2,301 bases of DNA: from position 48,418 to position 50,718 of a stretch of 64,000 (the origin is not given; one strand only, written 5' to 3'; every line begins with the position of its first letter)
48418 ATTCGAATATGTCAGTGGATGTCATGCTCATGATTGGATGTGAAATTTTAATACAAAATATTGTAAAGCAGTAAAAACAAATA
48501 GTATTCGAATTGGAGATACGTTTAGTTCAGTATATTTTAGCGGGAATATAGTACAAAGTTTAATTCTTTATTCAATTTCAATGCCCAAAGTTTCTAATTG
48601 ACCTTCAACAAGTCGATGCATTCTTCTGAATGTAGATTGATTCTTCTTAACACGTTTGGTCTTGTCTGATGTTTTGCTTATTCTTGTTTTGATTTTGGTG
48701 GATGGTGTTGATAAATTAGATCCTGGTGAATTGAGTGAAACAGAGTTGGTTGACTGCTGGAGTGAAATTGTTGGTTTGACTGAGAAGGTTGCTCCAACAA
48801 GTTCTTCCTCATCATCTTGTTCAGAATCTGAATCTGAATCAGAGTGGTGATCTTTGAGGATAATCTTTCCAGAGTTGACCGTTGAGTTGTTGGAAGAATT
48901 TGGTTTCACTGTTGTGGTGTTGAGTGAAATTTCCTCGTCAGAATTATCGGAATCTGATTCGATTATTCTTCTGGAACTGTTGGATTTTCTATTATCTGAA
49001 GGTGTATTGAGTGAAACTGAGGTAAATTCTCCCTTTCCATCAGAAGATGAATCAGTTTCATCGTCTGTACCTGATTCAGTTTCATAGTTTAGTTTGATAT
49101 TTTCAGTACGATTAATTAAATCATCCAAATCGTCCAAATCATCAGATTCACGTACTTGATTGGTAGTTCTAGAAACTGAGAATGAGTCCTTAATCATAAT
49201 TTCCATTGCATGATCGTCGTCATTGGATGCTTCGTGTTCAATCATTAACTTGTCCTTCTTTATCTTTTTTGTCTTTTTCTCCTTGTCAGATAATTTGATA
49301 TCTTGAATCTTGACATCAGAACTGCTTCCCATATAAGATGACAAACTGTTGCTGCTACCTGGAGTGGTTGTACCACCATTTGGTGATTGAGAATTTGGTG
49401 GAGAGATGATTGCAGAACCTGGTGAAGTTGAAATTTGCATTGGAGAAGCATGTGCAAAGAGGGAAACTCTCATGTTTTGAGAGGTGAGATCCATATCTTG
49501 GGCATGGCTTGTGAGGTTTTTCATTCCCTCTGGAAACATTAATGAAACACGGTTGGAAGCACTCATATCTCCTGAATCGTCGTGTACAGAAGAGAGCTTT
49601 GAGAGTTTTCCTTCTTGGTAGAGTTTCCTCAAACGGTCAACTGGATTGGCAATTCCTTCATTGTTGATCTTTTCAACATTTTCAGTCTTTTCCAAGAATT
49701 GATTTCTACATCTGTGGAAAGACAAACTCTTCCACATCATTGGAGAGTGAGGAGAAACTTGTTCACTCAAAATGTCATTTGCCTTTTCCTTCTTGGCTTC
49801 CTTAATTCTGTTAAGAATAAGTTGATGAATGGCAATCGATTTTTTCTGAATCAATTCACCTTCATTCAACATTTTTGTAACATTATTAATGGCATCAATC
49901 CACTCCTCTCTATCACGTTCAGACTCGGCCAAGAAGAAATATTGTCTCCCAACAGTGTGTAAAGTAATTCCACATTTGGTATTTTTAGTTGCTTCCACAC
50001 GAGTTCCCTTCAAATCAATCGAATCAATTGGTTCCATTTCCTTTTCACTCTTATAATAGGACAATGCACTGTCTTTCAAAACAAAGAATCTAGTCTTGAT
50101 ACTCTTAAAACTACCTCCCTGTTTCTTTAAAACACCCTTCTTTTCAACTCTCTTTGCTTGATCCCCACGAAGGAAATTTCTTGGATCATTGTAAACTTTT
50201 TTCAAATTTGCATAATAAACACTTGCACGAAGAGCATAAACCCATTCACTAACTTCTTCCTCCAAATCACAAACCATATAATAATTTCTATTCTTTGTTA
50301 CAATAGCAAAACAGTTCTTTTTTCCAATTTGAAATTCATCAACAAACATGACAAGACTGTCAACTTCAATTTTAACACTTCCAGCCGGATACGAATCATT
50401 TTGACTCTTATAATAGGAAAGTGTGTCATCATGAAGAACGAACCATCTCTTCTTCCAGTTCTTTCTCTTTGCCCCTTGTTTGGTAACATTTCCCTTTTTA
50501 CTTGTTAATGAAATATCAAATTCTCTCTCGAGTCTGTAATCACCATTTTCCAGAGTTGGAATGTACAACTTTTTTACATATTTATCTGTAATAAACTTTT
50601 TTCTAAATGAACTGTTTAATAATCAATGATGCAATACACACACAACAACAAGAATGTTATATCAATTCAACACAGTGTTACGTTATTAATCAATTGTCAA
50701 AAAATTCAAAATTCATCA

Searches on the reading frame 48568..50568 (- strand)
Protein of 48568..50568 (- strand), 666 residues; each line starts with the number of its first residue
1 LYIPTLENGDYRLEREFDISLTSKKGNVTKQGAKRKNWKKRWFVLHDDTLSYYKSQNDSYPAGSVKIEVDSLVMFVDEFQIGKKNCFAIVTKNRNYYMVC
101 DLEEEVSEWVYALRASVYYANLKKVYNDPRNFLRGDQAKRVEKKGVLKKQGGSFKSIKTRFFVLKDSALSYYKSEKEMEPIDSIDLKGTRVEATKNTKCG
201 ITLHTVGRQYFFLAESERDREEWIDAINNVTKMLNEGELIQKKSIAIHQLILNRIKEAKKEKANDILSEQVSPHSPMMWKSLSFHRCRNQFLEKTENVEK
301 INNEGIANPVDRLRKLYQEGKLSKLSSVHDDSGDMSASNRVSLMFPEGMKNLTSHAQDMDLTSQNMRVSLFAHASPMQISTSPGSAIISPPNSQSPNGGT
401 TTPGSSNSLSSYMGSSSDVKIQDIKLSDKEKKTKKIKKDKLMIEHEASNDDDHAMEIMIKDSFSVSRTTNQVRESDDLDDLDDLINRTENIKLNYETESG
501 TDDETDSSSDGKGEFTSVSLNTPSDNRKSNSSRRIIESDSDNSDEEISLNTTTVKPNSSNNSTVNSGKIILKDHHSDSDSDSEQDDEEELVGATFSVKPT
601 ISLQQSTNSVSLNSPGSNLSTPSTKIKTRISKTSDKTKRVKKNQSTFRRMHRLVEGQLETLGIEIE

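Call 16: search_protein_families(library=pfam, proteins=[window:48568-50568:-], max_evalue=0.001)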
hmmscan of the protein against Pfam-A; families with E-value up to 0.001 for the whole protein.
window:48568-50568:- (666 aa): 6 families
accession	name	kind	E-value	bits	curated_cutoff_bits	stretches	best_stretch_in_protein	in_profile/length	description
PF00169.35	PH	-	2.2e-36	125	25.1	2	141-231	1-104/105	PH domain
PF15413.13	PH_11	-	7.4e-15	55.7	30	2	36-114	16-99/101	Pleckstrin homology domain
PF14593.12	PH_3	-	6.8e-12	45.7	25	2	139-233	11-101/104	PH domain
PF15409.12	PH_8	-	2e-11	44.4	30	2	147-230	4-88/89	Pleckstrin homology domain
PF20399.4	PH_20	-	3.1e-06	27.5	27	0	138-196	8-71/84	PH domain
PF15410.12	PH_9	-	5.9e-05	23.7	28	0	207-231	93-117/118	Pleckstrin homology domain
